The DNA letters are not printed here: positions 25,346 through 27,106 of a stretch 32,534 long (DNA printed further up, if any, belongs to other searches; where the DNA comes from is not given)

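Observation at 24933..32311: Candidate periplasmic glycosylation system (PA14 protein, PMT/GT39-like GT-C, GtrA, second GT-C, GtrB) wired into a pseudopilin/GspF operon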

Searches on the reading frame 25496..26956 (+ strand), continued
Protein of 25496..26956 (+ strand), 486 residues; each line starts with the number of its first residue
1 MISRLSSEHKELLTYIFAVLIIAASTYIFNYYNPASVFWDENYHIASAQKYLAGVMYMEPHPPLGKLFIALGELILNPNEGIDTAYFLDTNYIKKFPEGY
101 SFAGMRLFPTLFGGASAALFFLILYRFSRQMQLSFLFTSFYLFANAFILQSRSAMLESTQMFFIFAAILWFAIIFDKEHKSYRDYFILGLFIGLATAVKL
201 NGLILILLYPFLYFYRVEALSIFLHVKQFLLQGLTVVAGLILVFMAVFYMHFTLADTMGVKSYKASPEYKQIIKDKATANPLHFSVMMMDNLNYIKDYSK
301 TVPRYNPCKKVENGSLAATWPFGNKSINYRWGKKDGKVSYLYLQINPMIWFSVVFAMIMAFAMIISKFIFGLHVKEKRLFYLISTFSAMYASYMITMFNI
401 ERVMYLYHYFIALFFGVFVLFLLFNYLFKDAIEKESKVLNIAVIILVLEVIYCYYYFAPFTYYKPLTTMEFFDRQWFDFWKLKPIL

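Call 32: search_protein_families(library=pfam, proteins=[L001:14861-15556:-, L001:15538-16470:+, L001:16454-17401:+, L002:10275-11846:+, L003:12657-15020:-, L015:6167-6628:+, L015:7338-7928:+, L015:10040-11146:+, L037:10270-11235:+, L001:10702-12654:+], max_evalue=0.01)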
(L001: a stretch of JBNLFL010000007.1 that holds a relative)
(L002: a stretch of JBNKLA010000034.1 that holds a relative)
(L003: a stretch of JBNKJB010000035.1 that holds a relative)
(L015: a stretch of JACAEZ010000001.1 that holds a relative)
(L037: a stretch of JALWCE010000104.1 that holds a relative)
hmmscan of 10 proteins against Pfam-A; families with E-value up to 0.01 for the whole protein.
L001:14861-15556:- (231 aa): 0 families

L001:15538-16470:+ (310 aa): 0 families

L001:16454-17401:+ (315 aa): 0 families

L002:10275-11846:+ (523 aa): 11 families
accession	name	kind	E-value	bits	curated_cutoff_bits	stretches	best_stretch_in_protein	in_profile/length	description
PF01593.30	Amino_oxidase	-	1.4e-15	57.9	19.8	1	14-313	2-259/443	Flavin containing amine oxidoreductase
PF13450.12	NAD_binding_8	-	3.7e-13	50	21.9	1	8-73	1-67/68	NAD(P)-binding Rossmann-like domain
PF12831.13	FAD_oxidored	-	1.2e-08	35.1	27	1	6-42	2-37/416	FAD dependent oxidoreductase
PF01266.30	DAO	-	4.2e-08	33.5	27.9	1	5-41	1-37/353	FAD dependent oxidoreductase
PF01946.23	Thi4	-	7.5e-07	29.1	26.2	1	5-41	19-55/235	Thi4 family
PF01494.25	FAD_binding_3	-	1.2e-06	28.4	22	0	5-25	3-23/349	FAD binding domain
PF00890.30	FAD_binding_2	-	1.7e-06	28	20.4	1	6-41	2-36/414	FAD binding domain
PF07992.20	Pyr_redox_2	-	1.3e-05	25.2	26.1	1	5-38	2-36/291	Pyridine nucleotide-disulphide oxidoreductase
PF03486.20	HI0933_like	-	3.8e-05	23.7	50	1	5-40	2-36/244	HI0933-like protein Rossmann domain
PF13738.12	Pyr_redox_3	-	0.00036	20.3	30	1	7-37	1-31/305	Pyridine nucleotide-disulphide oxidoreductase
PF13454.12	NAD_binding_9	-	0.0012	19.2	21.8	1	7-43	1-41/155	FAD-NAD(P)-binding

L003:12657-15020:- (787 aa): 6 families
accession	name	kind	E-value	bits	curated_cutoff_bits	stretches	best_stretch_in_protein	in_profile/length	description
PF00884.28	Sulfatase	-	1.9e-38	133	25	1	224-514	1-301/301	Sulfatase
PF16347.10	SGSH_C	-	6.5e-12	46.3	29.3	1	462-597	1-150/154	N-sulphoglucosamine sulphohydrolase, C-terminal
PF07691.17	PA14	-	0.00013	22.3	24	1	684-768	45-138/147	PA14 domain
PF02995.22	DUF229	-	0.0016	17.7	25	1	373-457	278-341/496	Protein of unknown function (DUF229)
PF01663.27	Phosphodiest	-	0.004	17.2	23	0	420-462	182-224/342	Type I phosphodiesterase / nucleotide pyrophosphatase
PF01676.23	Metalloenzyme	-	0.0082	16.1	24.3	0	417-515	164-251/252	Metalloenzyme superfamily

L015:6167-6628:+ (153 aa): 0 families

L015:7338-7928:+ (196 aa): 0 families

L015:10040-11146:+ (368 aa): 0 families

L037:10270-11235:+ (321 aa): 1 family
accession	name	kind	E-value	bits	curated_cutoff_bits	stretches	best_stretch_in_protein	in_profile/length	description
PF01051.27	Rep3_N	-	1.8e-15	58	22.4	1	9-153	2-139/141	Initiator Replication protein, WH1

L001:10702-12654:+ (650 aa): 3 families
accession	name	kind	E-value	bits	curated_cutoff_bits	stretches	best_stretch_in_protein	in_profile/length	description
PF02366.24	PMT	-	3.2e-05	24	22.7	1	303-450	81-231/245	Dolichyl-phosphate-mannose-protein mannosyltransferase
PF13231.12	PMT_2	-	6.4e-05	23.6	26.1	1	307-428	24-140/160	Dolichyl-phosphate-mannose-protein mannosyltransferase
PF17988.6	VEGFR-2_TMD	-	0.0071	16.2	25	0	622-642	7-27/35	VEGFR-2 Transmembrane domain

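Call 49: search_protein_families(library=pfam, proteins=[L070:9724-10779:+, L028:9496-11733:+, L055:10055-12130:+, L058:10180-12042:+, L033:10112-10909:-, L033:12019-14022:+, L022:6067-7767:-, L031:10153-11550:+, L027:10100-11221:+, L024:7206-9542:+], max_evalue=0.001)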
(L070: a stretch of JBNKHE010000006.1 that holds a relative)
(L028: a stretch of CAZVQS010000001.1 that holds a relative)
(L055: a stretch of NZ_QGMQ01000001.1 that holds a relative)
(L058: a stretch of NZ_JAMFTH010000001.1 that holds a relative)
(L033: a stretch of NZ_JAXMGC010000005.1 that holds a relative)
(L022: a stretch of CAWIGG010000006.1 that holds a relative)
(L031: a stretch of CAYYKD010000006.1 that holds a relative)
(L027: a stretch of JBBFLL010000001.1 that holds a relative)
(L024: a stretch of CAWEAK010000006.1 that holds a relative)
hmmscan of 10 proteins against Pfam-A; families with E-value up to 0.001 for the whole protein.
L070:9724-10779:+ (351 aa): 6 families
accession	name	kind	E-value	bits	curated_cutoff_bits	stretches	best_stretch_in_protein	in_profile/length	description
PF01370.27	Epimerase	-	8.3e-39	133.8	20.9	1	10-230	1-240/240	NAD dependent epimerase/dehydratase family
PF16363.11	GDP_Man_Dehyd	-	1.4e-26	94.2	27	1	11-312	1-329/332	GDP-mannose 4,6 dehydratase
PF04321.23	RmlD_sub_bind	-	7.1e-22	78.3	27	1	9-259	2-243/287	RmlD substrate binding domain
PF01073.25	3Beta_HSD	-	3e-20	72.8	22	1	11-226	1-236/280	3-beta hydroxysteroid dehydrogenase/isomerase family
PF07993.18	NAD_binding_4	-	1.9e-17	63.7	20.1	1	70-178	88-214/258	Male sterility protein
PF02719.21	Polysacc_synt_2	-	2.1e-13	50.6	20.2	1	10-160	1-155/293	Polysaccharide biosynthesis protein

L028:9496-11733:+ (745 aa): 0 families

L055:10055-12130:+ (691 aa): 1 family
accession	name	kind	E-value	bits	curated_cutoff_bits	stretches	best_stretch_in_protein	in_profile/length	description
PF03993.17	DUF349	-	1.2e-20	74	23.9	2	357-435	1-75/75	Domain of Unknown Function (DUF349)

L058:10180-12042:+ (620 aa): 2 families
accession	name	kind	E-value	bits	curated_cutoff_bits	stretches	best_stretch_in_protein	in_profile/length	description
PF14312.12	FG-GAP_2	-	2.7e-31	107.9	23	3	415-457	1-39/49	FG-GAP repeat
PF01839.29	FG-GAP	-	2.3e-06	27.8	22.1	0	159-178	18-35/37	FG-GAP repeat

L033:10112-10909:- (265 aa): 2 families
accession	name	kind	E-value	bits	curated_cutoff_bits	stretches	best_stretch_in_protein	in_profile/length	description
PF10881.14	DUF2726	-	3.1e-15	56.4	24.7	1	70-181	3-123/126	Protein of unknown function (DUF2726)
PF01396.24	Zn_ribbon_Top1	-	8.8e-07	29.1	32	1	225-263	2-35/39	Topoisomerase DNA binding C4 zinc finger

L033:12019-14022:+ (667 aa): 2 families
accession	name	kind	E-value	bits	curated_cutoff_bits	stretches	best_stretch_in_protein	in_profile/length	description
PF00593.30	TonB_dep_Rec_b-barrel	-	1.1e-39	138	27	1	241-636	14-436/436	TonB dependent receptor-like, beta-barrel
PF07715.20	Plug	-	1e-15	58.6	23.9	1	50-153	4-107/107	TonB-dependent Receptor Plug Domain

L022:6067-7767:- (566 aa): 2 families
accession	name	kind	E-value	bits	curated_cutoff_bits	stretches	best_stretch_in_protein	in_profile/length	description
PF00150.24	Cellulase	-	3.1e-49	168.3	23.5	1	243-541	16-269/272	Cellulase (glycosyl hydrolase family 5)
PF17957.7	Big_7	-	6.9e-18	65.5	24.1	2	41-106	1-70/70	Bacterial Ig domain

L031:10153-11550:+ (465 aa): 0 families

L027:10100-11221:+ (373 aa): 2 families
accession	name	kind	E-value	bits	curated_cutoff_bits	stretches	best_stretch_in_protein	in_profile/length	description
PF00990.26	GGDEF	-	5.4e-48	163.2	23.8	1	217-369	2-161/161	Diguanylate cyclase, GGDEF domain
PF22335.1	Cas10-Cmr2_palm2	-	0.00086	19.9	27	0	275-370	48-132/133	Cas10/Cmr2, second palm domain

L024:7206-9542:+ (778 aa): 2 families
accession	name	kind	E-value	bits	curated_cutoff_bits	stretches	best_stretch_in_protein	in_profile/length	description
PF02366.24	PMT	-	9.4e-24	84.7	22.7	1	273-510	2-222/245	Dolichyl-phosphate-mannose-protein mannosyltransferase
PF16192.10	PMT_4TMC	-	1.9e-21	76.9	32.4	1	591-761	22-202/202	C-terminal four TMM region of protein-O-mannosyltransferase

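Call 67: find_encoding_contigs(protein=P0051, flank=10000, max_places=2)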
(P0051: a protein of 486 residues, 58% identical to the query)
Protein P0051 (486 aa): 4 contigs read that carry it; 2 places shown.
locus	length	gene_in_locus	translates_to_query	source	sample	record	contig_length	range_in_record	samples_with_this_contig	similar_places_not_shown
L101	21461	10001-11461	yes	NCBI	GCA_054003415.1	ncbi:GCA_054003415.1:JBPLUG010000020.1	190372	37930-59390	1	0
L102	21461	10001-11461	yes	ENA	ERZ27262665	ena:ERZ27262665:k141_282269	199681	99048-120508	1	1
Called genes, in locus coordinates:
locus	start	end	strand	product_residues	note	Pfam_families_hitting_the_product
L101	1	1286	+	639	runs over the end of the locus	PF08376:NIT, PF00989:PAS, PF08448:PAS_4, PF13426:PAS_9, PF08447:PAS_3, PF13487:HD_5, PF01966:HD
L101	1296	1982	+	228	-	PF08761:dUTPase_2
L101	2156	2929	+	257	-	PF00194:Carb_anhydrase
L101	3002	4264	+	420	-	PF01053:Cys_Met_Meta_PP, PF00155:Aminotran_1_2 (weak), PF00266:Aminotran_5 (weak)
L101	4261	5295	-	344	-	PF02807:ATP-gua_PtransN, PF00217:ATP-gua_Ptrans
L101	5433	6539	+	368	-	PF01817:CM_2, PF00800:PDT, PF01842:ACT (weak)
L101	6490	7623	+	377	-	PF00155:Aminotran_1_2, PF04864:Alliinase_C (faint)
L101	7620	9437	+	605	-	PF00676:E1_dh (faint), PF13292:DXP_synthase_N, PF02779:Transket_pyr, PF02780:Transketolase_C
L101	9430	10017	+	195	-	PF07691:PA14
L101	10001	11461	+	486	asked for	PF02366:PMT, PF16192:PMT_4TMC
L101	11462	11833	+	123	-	PF04138:GtrA_DPMS_TM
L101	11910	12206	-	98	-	PF13442:Cytochrome_CBB3 (weak), PF00034:Cytochrom_C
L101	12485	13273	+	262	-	PF00318:Ribosomal_S2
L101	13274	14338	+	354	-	PF25025:EF-Ts_N (weak), PF00889:EF_TS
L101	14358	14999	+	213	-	PF02463:SMC_N (faint), PF00005:ABC_tran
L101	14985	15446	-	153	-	-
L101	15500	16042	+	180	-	-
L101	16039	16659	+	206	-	PF00625:Guanylate_kin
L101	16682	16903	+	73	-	PF02416:TatA_B_E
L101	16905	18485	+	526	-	PF03485:Arg_tRNA_synt_N, PF00750:tRNA-synt_1d, PF01406:tRNA-synt_1e (faint), PF09334:tRNA-synt_1g (faint), PF00133:tRNA-synt_1 (weak), PF05746:DALR_1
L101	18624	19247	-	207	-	PF00702:Hydrolase, PF06888:Put_Phosphatase (faint), PF12710:HAD, PF13419:HAD_2 (faint), PF08282:Hydrolase_3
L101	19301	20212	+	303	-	PF02219:MTHFR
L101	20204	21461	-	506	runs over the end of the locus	-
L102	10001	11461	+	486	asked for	PF02366:PMT, PF16192:PMT_4TMC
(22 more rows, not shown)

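Call 68: find_encoding_contigs(protein=P0078, flank=10000, max_places=2)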
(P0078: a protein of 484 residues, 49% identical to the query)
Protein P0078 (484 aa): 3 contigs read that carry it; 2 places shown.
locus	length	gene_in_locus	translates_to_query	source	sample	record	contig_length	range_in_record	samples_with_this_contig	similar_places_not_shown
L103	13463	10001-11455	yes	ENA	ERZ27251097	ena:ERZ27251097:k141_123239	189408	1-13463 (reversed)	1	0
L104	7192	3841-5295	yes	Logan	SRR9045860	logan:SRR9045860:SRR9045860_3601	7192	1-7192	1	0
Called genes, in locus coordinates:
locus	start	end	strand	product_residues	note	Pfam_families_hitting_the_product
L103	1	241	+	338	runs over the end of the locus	-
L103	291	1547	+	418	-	-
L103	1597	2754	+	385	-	-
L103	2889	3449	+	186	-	-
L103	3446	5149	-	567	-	-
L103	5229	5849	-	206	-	-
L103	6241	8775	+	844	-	-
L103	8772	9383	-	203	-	-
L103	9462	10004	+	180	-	PF05685:Uma2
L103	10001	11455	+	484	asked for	PF02366:PMT, PF13231:PMT_2, PF16192:PMT_4TMC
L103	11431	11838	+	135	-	PF04138:GtrA_DPMS_TM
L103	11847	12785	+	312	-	PF00535:Glycos_transf_2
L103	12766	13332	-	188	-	-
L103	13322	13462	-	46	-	?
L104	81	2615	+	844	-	-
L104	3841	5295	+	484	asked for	PF02366:PMT, PF13231:PMT_2, PF16192:PMT_4TMC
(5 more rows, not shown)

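Call 69: find_encoding_contigs(protein=P0072, flank=10000, max_places=2)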
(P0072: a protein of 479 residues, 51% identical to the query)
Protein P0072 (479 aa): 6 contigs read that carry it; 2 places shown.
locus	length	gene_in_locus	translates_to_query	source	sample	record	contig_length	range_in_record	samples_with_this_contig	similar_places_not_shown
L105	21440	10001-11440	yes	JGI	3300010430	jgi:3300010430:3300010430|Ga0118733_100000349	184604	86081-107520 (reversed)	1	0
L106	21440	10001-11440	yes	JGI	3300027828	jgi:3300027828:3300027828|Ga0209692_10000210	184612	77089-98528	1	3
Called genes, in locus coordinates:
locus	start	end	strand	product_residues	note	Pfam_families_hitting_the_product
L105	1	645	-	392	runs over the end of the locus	PF09594:GT87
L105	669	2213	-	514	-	-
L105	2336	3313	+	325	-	PF03706:LPG_synthase_TM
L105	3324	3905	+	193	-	PF07691:PA14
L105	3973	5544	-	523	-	PF13231:PMT_2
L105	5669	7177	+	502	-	PF02310:B12-binding, PF04055:Radical_SAM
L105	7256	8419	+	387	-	PF00155:Aminotran_1_2, PF01041:DegT_DnrJ_EryC1, PF01212:Beta_elim_lyase (faint)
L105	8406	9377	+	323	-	PF03706:LPG_synthase_TM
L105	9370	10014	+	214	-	PF07691:PA14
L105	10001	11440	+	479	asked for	PF02366:PMT, PF16192:PMT_4TMC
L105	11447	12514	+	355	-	-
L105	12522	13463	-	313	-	PF00535:Glycos_transf_2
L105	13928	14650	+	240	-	-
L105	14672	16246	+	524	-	-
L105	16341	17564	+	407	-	-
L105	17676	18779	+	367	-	PF00180:Iso_dh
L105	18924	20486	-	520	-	PF00682:HMGL-like, PF22617:HCS_D2, PF08502:LeuA_dimer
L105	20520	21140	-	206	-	PF00694:Aconitase_C, PF27512:LeuD, PF27434:LeuD_C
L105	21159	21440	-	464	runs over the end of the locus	PF00330:Aconitase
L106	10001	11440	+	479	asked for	PF02366:PMT, PF16192:PMT_4TMC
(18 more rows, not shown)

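Call 81: search_protein_representatives(protein=window:25496-26956:+)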
Query: 486 residues. Proteins with E-value up to 0.001 (for the whole library): 1356; up to 1e-10: 665; up to 1e-30: 283. The best 150 are listed.
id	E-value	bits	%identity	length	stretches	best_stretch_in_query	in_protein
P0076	1.9e-141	488.8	51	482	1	11-483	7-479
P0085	4.2e-140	484.3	51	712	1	10-485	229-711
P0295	1.0e-132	460.0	49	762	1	8-483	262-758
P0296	1.9e-131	455.8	47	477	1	15-484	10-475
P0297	4.1e-127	441.5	46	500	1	12-485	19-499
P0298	9.9e-126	436.9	45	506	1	6-485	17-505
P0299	5.4e-124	431.2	45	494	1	10-482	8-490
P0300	2.1e-121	422.7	47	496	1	17-486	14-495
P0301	7.2e-119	414.3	44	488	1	8-485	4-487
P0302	1.3e-118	413.5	44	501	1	15-485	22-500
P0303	1.7e-117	409.8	45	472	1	11-485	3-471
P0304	1.9e-117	409.7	43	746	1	9-482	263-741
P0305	2.9e-114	399.2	47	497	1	17-484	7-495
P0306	3.3e-113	395.6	44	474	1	18-485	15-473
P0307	7.4e-112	391.2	45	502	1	18-483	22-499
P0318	7.1e-106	371.5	40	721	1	16-483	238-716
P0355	1.6e-85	304.4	38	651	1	14-482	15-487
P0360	1.2e-83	298.1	37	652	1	16-484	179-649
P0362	4.1e-83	296.4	36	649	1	4-482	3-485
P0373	4.0e-79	283.3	43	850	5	226-429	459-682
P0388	1.4e-74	268.3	34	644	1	17-485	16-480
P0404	8.3e-70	252.5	36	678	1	16-482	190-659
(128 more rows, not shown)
